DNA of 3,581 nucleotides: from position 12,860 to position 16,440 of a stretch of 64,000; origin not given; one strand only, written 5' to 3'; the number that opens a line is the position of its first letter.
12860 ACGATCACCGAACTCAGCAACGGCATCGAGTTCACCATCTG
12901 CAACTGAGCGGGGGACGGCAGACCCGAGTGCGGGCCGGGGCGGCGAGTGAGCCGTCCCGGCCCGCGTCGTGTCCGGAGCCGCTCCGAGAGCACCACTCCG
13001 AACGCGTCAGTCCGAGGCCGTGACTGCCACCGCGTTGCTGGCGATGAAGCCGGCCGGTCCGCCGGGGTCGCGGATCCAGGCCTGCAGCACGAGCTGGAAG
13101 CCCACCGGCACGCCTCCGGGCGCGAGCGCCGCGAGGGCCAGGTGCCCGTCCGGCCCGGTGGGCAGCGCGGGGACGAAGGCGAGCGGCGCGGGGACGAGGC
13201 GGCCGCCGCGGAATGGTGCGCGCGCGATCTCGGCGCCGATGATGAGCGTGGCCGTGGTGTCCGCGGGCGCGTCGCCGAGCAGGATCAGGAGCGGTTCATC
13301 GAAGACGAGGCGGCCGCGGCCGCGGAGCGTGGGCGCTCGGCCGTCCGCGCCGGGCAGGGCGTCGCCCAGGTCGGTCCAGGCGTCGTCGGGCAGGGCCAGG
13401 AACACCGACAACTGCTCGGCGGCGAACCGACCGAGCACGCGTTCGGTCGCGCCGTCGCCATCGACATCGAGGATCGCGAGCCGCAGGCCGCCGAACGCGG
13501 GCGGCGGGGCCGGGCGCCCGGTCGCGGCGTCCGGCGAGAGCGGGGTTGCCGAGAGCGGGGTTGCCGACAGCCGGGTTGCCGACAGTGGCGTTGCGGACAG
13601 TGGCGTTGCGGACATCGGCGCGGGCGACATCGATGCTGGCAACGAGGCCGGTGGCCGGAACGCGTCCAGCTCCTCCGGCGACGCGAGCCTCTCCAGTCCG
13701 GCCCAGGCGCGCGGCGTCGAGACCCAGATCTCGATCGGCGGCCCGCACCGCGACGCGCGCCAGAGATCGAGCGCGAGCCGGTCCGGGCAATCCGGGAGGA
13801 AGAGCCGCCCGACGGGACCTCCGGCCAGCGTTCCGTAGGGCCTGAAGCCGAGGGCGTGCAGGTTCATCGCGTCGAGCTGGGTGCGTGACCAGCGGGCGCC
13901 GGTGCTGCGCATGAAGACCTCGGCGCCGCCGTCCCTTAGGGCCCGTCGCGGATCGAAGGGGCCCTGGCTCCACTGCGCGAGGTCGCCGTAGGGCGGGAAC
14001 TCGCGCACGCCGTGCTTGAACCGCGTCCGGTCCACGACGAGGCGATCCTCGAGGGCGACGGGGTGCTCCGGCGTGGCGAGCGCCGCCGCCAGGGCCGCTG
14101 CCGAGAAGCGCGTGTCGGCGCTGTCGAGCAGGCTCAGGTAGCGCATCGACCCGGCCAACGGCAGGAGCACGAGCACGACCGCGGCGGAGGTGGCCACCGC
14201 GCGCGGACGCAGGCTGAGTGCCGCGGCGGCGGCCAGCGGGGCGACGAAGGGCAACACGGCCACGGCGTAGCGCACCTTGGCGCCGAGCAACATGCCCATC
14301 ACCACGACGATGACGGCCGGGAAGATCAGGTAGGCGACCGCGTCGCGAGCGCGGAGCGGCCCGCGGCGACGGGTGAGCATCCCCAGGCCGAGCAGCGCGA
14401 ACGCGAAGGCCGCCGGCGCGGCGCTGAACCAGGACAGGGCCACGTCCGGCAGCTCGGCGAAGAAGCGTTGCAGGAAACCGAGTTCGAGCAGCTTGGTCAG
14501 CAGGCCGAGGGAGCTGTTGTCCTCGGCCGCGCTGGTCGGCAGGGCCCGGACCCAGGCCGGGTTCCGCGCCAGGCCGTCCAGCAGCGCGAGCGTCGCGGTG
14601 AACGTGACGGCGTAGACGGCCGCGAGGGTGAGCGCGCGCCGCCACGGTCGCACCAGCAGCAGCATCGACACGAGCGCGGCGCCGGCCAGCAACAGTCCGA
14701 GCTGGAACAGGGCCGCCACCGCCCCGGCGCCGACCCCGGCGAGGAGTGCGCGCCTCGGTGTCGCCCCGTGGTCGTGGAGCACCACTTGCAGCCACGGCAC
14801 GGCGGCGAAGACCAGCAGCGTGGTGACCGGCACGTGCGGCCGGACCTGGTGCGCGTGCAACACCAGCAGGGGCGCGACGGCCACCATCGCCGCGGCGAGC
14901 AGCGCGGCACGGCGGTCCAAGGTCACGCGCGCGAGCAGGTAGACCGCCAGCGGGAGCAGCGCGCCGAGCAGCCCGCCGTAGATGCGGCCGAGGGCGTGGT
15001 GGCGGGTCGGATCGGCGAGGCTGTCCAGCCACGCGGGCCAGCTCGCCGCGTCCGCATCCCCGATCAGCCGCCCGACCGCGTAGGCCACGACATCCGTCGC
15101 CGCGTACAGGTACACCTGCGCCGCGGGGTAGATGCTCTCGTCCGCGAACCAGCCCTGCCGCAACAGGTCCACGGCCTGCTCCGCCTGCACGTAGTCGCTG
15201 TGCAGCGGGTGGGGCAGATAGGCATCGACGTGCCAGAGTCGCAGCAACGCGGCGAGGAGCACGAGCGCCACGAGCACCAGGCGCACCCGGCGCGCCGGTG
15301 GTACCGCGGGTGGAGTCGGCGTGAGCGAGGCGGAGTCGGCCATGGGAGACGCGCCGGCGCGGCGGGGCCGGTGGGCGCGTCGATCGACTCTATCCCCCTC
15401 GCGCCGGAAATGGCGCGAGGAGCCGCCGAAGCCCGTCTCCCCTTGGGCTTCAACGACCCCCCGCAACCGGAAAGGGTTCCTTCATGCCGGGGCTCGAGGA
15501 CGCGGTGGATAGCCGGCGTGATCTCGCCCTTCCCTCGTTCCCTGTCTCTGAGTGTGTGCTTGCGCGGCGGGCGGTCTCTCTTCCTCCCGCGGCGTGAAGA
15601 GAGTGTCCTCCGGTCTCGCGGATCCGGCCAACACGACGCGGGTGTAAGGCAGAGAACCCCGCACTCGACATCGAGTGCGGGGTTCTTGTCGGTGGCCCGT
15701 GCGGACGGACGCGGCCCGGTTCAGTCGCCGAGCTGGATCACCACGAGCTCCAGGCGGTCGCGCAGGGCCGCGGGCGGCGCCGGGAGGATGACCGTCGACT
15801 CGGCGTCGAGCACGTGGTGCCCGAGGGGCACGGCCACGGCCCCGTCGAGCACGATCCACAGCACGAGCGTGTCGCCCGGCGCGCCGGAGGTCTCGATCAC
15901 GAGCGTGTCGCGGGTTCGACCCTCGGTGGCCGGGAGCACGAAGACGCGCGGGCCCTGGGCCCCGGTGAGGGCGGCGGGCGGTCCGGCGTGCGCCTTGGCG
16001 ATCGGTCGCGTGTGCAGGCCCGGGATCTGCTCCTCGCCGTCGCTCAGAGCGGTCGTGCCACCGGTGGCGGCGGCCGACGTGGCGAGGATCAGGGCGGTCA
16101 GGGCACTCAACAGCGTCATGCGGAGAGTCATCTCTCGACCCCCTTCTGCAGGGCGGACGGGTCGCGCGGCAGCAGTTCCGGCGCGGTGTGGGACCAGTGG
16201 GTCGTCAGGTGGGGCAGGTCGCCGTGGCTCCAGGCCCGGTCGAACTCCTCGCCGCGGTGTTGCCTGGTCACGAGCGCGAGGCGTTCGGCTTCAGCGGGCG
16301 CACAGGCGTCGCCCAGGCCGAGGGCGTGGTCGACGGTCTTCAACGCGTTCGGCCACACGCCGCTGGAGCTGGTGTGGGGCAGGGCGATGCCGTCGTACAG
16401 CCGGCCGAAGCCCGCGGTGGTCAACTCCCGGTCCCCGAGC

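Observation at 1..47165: An unnamed ~70-90-aa C-terminal module tags seven otherwise unrelated envelope/secreted proteins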

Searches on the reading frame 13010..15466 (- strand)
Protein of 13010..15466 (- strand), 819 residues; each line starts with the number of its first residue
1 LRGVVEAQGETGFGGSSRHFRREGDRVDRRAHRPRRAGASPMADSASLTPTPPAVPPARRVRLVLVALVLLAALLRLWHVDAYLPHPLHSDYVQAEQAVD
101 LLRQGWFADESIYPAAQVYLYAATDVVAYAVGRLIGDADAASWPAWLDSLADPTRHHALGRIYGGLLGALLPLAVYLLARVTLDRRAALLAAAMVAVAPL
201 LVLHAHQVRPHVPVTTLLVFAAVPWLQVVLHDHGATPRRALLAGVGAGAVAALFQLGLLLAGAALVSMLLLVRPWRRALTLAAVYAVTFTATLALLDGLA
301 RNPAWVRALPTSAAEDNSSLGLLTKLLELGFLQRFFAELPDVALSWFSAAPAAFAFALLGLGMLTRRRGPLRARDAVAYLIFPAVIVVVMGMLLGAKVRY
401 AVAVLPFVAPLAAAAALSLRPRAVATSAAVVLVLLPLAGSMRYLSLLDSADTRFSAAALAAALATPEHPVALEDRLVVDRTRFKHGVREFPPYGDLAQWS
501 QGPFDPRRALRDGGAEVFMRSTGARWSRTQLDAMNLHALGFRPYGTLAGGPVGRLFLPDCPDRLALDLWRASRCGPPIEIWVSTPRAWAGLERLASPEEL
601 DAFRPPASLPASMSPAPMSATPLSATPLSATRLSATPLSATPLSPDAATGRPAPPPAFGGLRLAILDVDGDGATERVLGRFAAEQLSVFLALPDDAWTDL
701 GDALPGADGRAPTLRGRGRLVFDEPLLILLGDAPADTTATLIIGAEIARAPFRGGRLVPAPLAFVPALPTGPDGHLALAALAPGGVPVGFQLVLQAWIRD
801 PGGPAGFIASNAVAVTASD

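Call 4: search_protein_families(library=pfam, proteins=[window:13010-15466:-], max_evalue=0.1)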
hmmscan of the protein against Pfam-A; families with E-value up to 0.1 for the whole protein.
window:13010-15466:- (819 aa): 2 families
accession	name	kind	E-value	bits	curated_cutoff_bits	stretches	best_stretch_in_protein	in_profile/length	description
PF13231.12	PMT_2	-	1.1e-06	29.4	26.1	1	163-293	27-152/160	Dolichyl-phosphate-mannose-protein mannosyltransferase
PF02516.20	STT3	-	0.0089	16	24.5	1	166-203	104-141/405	Oligosaccharyl transferase STT3, N-terminal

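Call 5: search_protein_families(library=ncbifam, proteins=[window:13010-15466:-], max_evalue=0.1)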
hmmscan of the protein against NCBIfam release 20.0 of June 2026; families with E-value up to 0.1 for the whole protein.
window:13010-15466:- (819 aa): 0 families

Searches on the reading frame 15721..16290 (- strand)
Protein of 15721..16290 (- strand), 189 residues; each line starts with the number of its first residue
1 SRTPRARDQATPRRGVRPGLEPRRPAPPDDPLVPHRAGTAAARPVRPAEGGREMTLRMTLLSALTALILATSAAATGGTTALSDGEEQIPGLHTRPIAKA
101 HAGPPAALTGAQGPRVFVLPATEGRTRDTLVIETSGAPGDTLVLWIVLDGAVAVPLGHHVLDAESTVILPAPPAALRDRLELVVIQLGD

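Call 74: search_protein_families(library=pfam, proteins=[window:15721-16290:-], max_evalue=0.01)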
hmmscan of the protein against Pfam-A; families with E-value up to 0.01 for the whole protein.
window:15721-16290:- (189 aa): 0 families
